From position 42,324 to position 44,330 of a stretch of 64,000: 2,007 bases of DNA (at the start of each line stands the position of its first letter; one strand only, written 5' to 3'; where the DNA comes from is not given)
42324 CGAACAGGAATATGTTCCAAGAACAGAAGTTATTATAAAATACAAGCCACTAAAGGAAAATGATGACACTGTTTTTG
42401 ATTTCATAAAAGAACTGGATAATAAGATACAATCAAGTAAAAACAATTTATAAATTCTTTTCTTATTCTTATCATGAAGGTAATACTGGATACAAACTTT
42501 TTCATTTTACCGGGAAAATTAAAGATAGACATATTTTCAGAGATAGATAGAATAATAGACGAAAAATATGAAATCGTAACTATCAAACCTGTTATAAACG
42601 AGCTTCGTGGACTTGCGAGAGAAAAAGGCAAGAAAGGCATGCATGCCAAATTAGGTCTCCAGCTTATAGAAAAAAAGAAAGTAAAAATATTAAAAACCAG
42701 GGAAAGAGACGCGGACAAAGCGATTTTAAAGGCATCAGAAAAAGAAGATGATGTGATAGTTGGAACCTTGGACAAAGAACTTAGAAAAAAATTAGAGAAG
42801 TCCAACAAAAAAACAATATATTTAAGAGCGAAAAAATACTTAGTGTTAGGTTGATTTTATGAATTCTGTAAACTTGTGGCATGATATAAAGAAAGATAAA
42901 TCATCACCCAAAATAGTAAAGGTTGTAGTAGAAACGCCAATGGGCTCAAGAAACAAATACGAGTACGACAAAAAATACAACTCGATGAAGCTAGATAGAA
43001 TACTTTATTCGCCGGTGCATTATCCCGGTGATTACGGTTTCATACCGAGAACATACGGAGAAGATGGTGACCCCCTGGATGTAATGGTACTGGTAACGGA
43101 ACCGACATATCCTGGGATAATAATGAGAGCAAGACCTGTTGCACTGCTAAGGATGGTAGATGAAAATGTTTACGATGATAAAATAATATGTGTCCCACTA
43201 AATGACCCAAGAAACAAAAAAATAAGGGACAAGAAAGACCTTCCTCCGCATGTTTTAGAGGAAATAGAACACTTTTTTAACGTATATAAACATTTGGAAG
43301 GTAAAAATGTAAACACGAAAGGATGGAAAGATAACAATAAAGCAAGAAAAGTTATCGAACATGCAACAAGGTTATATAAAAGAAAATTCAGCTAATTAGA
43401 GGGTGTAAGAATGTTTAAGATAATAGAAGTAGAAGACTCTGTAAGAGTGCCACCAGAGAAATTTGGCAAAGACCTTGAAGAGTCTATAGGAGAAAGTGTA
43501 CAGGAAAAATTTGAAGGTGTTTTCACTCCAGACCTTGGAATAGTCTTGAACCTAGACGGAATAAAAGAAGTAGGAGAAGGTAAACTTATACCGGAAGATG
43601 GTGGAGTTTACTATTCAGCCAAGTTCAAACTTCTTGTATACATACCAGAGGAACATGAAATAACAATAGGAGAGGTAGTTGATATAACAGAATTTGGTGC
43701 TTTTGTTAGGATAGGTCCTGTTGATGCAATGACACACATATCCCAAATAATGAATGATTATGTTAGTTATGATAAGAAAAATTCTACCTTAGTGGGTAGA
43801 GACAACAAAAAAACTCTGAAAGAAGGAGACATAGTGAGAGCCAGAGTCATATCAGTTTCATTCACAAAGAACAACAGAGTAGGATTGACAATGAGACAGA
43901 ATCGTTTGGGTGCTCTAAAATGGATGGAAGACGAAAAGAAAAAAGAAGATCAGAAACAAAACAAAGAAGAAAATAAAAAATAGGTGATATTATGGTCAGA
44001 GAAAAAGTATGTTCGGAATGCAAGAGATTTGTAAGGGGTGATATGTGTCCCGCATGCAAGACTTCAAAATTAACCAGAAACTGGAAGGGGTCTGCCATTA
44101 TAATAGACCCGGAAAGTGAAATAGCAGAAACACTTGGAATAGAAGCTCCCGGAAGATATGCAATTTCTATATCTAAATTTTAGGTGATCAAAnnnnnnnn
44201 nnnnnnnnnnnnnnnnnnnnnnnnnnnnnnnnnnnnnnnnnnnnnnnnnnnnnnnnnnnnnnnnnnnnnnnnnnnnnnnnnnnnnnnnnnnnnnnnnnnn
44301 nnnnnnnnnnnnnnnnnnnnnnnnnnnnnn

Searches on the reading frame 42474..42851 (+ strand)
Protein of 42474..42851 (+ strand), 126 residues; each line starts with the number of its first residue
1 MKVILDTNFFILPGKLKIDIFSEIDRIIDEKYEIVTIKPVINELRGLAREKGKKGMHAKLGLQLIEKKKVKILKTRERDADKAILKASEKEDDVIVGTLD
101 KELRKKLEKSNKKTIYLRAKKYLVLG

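Call 32: search_protein_families(library=pfam, proteins=[window:42474-42851:+], max_evalue=0.001)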
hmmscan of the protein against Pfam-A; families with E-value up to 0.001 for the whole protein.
window:42474-42851:+ (126 aa): 1 family
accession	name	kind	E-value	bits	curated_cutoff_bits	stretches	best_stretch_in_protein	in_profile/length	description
PF18477.7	PIN_9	-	4.9e-24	85.2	26.3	1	3-120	1-116/116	PIN like domain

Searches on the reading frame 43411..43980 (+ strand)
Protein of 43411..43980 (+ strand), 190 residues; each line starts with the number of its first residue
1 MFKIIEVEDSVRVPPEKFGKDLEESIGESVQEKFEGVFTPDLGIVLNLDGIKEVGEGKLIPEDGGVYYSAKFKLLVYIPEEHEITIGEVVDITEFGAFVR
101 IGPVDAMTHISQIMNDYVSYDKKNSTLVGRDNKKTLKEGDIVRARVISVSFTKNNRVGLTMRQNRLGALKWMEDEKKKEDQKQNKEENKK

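Call 7: search_protein_families(library=pfam, proteins=[window:43411-43980:+], max_evalue=0.01)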
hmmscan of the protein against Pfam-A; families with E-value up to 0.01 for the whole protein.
window:43411-43980:+ (190 aa): 4 families
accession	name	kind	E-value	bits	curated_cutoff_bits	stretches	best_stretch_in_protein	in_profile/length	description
PF03876.22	SHS2_Rpb7-N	-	1.2e-14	54.6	24.8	1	8-64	1-57/57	SHS2 domain found in N terminus of Rpb7p/Rpc25p/MJ0397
PF00575.29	S1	-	3.6e-13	50.1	22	1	79-154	2-67/74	S1 RNA binding domain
PF10447.15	EXOSC1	-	0.0039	18.3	21.2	0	135-149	98-112/112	Exosome component EXOSC1/CSL4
PF08292.18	RNA_pol_Rbc25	-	0.0057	17.4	25.1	1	83-186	1-98/121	RNA polymerase III subunit Rpc25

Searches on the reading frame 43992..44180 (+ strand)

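Call 7: search_protein_families(library=pfam, proteins=[window:43992-44180:+], max_evalue=0.01)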
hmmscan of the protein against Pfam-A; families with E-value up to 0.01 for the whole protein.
window:43992-44180:+ (63 aa): 3 families
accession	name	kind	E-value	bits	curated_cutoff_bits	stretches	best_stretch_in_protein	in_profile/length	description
PF06093.19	Spt4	-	5.4e-10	39.7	25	1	4-60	1-76/77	Spt4/RpoE2 zinc finger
PF12773.13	DZR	-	0.0012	19.4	27.3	1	4-31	12-38/45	Double zinc ribbon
PF09526.16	DUF2387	-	0.0041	17.6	25.9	1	11-34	3-26/72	Probable metal-binding protein (DUF2387)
